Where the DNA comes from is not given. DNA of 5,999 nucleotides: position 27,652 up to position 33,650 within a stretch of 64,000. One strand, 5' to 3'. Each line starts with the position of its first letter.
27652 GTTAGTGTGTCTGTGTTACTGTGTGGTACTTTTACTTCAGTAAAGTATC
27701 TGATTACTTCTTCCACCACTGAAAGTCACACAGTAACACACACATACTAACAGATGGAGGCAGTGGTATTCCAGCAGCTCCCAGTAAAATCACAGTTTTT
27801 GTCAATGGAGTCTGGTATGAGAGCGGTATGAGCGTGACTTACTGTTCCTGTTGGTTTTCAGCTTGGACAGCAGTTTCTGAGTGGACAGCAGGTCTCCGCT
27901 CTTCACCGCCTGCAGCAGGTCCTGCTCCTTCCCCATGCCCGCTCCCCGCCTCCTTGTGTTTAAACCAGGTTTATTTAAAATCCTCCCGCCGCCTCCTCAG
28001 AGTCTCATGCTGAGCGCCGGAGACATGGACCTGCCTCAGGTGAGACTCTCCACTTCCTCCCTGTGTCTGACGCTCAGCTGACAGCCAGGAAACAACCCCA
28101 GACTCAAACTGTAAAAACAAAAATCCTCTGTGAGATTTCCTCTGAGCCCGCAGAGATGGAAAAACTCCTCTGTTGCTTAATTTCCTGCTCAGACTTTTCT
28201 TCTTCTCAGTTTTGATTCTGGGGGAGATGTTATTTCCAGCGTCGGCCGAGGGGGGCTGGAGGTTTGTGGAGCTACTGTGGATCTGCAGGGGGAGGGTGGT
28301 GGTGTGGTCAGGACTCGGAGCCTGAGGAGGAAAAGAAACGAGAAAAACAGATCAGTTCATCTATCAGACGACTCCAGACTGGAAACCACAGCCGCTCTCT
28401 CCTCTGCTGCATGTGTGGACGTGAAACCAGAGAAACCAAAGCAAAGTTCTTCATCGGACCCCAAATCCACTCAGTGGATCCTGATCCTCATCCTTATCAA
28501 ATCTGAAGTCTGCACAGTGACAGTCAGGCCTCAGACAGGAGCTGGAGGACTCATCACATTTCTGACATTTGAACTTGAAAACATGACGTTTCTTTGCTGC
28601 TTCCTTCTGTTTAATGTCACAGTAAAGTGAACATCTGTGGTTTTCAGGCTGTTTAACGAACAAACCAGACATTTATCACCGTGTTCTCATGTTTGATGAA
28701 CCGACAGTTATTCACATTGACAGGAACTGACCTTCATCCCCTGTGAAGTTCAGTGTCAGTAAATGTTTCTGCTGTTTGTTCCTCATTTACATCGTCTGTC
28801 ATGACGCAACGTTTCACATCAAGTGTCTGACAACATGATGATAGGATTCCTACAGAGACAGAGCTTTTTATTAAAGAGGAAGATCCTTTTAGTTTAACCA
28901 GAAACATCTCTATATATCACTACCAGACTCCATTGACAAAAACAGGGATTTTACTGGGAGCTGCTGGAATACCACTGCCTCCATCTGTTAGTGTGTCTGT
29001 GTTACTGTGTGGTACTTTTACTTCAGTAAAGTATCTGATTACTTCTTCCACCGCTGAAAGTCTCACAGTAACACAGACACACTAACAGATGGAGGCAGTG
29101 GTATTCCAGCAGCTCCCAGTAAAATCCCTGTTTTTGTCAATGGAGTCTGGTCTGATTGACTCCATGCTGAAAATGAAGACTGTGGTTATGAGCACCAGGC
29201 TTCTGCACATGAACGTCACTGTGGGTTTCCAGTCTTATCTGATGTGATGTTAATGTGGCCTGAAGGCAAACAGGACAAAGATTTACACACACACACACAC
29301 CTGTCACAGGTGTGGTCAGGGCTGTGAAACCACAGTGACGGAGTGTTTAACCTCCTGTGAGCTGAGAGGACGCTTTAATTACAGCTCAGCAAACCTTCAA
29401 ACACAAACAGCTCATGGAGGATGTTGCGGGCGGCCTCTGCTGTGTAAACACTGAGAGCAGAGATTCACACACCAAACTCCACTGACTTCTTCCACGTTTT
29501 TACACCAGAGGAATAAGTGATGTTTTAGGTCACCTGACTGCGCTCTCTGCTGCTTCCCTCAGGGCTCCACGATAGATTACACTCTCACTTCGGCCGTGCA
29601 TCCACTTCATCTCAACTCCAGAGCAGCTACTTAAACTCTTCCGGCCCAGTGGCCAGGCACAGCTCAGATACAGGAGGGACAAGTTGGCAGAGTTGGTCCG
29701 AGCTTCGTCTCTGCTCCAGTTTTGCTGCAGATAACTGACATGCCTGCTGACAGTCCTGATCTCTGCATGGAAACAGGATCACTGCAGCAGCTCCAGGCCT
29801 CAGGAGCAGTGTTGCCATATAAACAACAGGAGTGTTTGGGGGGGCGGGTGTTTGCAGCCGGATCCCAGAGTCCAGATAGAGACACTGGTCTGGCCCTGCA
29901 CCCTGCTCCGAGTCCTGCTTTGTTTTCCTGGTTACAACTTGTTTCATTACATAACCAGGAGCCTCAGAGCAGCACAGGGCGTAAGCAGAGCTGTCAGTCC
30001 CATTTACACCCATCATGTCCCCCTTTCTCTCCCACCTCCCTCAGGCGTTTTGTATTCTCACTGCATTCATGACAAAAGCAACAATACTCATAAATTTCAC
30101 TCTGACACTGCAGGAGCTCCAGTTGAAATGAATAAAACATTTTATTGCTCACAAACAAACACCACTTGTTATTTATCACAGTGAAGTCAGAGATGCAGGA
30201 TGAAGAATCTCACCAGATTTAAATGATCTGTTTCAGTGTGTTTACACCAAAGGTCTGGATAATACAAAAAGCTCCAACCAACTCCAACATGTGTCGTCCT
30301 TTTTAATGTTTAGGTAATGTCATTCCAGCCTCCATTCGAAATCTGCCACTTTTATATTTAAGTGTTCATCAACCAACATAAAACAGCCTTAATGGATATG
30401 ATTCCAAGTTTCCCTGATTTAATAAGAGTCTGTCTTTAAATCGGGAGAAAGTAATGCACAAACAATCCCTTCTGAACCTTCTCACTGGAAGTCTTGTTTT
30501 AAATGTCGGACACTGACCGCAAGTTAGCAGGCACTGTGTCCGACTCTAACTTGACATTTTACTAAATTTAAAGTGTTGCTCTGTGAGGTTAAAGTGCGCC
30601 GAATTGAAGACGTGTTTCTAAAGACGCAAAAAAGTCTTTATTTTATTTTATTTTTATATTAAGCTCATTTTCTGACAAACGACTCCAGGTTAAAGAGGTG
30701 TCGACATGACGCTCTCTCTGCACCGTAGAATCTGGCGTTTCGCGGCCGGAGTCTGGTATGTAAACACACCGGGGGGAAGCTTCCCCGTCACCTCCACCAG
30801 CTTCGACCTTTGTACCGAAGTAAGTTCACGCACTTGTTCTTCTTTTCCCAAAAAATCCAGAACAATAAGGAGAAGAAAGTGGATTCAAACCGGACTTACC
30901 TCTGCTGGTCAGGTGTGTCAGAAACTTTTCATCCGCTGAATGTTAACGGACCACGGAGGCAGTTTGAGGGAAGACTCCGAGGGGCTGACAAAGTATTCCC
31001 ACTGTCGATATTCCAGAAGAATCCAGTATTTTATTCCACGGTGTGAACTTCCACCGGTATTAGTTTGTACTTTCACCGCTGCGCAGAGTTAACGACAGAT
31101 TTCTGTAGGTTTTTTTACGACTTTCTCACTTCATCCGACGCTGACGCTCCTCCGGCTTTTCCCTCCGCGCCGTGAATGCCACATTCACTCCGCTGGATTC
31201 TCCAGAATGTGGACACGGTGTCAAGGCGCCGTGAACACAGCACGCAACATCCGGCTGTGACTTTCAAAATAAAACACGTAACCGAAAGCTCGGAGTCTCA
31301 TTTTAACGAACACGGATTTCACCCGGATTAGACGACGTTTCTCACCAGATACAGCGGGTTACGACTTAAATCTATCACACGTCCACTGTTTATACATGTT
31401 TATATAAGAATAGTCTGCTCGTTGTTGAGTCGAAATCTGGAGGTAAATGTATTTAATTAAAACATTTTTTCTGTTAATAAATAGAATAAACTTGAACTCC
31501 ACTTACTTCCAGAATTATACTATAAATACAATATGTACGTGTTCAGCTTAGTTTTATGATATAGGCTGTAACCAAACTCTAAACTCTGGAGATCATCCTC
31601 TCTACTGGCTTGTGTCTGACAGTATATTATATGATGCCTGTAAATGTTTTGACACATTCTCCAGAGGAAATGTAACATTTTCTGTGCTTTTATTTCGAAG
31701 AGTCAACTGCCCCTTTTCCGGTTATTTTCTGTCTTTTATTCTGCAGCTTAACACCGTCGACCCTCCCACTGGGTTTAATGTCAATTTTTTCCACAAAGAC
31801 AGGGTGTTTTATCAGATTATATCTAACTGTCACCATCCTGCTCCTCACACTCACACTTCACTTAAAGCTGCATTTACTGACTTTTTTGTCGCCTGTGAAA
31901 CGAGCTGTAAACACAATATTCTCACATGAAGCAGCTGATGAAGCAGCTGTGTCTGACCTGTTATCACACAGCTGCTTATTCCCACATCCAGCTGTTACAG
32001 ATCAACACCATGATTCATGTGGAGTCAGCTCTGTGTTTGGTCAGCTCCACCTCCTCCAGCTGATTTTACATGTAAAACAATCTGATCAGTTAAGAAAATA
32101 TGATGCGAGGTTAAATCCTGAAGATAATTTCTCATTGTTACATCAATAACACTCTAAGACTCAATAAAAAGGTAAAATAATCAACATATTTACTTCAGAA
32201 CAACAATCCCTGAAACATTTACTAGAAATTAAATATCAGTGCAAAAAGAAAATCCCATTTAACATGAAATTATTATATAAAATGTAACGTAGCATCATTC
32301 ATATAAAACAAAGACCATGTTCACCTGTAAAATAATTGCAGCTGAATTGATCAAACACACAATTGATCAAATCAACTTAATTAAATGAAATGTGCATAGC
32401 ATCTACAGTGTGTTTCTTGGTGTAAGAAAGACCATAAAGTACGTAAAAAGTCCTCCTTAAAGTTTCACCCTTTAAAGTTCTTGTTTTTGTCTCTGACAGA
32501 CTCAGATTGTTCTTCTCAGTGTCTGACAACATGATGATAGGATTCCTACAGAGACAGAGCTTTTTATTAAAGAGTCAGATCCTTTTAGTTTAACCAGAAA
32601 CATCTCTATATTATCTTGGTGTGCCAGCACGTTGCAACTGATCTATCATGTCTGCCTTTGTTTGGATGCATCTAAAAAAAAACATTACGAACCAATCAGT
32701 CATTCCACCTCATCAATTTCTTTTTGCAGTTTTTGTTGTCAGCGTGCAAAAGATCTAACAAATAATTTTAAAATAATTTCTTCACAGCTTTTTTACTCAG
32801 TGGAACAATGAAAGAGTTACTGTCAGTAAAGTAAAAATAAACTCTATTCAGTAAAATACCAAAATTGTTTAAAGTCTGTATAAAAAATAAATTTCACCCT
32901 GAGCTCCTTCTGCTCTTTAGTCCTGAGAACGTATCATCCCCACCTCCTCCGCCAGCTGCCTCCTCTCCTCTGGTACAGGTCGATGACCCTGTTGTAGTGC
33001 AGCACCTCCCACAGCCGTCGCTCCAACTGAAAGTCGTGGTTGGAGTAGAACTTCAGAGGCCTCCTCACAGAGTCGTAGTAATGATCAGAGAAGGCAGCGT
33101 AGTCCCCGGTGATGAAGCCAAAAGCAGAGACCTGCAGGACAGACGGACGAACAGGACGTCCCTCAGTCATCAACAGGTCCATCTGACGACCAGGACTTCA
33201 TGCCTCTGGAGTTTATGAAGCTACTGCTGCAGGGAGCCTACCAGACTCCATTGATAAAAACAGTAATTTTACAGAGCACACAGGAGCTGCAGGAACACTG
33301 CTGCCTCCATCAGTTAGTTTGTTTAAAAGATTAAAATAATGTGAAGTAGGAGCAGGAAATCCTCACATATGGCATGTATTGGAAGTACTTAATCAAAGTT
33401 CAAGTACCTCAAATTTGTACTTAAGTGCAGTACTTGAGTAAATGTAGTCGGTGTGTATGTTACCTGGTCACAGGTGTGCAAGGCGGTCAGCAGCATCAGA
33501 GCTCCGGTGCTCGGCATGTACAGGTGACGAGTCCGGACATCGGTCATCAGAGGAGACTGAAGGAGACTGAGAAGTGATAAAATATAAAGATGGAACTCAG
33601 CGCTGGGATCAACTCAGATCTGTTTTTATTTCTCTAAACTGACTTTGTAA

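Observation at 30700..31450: Unannotated CpG island with divergent GTAAGT donors between caskin2 and st6galnac2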

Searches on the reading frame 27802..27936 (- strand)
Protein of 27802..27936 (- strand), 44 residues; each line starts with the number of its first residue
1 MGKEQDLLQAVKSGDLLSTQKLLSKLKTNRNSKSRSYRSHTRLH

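Call 62: find_encoding_contigs(protein=window:27802-27936:-, flank=10000, max_places=10)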
Protein window:27802-27936:- (44 aa): no gene with exactly this product is on record in the collection.

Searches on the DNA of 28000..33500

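Call 9: search_rna_families(source=window, start=28000, end=33500, threshold=evalue, max_evalue=10, show_alignments=4)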
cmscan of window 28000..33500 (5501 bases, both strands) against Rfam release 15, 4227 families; matches with E-value up to 10: 5.
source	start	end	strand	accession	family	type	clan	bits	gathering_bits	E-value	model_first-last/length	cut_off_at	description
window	28981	29092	-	RF04206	MIR9555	Gene; miRNA;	-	33.7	119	0.0029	1-137/137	no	MIR9555 microRNA precursor family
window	31923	32021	+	RF00574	SNORD69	Gene; snRNA; snoRNA; CD-box;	-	19.6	37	7.4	1-77/77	no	Small nucleolar RNA SNORD69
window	32378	32441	-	RF02478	GlsR10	Gene; snRNA; snoRNA; CD-box;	-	18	75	4.9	1-68/68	no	Small nucleolar RNA GlsR10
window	29887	29986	-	RF00784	mir-486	Gene; miRNA;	-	17.7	69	2.9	1-68/68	no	mir-486 microRNA precursor family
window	32623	32707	-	RF00114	S15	Cis-reg; leader;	CL00121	16.5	39.5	2.3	1-117/117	no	Ribosomal S15 leader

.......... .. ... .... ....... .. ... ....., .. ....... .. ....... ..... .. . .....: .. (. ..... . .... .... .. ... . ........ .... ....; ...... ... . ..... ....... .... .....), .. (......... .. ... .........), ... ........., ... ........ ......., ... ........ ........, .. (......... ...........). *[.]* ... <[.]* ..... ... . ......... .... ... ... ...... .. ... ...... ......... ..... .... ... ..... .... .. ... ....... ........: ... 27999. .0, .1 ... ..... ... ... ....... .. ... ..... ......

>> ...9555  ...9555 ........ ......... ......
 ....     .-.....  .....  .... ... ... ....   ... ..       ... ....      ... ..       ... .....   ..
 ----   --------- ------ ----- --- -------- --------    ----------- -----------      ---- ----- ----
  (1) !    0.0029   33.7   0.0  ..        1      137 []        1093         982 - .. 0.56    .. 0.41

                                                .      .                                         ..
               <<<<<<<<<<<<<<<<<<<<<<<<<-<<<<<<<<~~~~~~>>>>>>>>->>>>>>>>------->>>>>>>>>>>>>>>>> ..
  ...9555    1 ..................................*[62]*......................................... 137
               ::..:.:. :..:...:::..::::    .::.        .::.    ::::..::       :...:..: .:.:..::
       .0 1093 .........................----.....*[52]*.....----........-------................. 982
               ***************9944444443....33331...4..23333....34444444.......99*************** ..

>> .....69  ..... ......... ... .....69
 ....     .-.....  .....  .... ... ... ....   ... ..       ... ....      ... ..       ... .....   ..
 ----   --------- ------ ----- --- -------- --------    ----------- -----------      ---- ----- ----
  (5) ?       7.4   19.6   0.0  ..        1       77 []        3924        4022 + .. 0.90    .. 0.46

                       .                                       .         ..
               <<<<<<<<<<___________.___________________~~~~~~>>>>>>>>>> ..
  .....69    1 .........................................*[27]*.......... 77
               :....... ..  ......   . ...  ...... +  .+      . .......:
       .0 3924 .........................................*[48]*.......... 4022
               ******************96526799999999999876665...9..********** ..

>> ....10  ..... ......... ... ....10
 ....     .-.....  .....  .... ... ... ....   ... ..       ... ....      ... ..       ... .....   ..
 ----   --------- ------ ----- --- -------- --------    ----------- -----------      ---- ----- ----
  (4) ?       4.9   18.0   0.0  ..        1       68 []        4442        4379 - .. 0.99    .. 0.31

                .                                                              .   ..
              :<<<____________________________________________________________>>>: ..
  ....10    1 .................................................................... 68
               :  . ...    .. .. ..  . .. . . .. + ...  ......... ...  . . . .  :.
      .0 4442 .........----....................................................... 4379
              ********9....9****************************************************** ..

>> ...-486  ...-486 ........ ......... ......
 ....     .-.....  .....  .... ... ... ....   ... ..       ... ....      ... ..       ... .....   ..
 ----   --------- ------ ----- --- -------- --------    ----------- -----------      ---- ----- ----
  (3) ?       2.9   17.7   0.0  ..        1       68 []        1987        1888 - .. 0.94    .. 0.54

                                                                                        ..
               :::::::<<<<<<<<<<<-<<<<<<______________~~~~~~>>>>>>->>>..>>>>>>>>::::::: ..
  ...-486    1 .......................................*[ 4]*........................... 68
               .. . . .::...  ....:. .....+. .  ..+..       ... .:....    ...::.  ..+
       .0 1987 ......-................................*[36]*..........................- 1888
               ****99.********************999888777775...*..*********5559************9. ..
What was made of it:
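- On snoRNA host gene (SNHG16-like): Only a 19.6-bit SNORD69-like match at E = 7.4 (call 9).
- A weak SNORD69-like hit at 31923-32021 (19.6 bits, E = 7.4; call 9).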

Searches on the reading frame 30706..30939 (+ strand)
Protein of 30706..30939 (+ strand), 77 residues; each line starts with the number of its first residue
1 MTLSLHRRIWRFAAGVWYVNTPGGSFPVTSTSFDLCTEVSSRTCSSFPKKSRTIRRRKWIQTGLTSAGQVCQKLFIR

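Call 13: find_encoding_contigs(protein=window:30706-30939:+, flank=10000, max_places=6)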
Protein window:30706-30939:+ (77 aa): no gene with exactly this product is on record in the collection.
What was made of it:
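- Tried and rejected: Exact look-ups of Lates ORFs found nothing (calls 13, 62).
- It is not on record as a protein (call 13).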
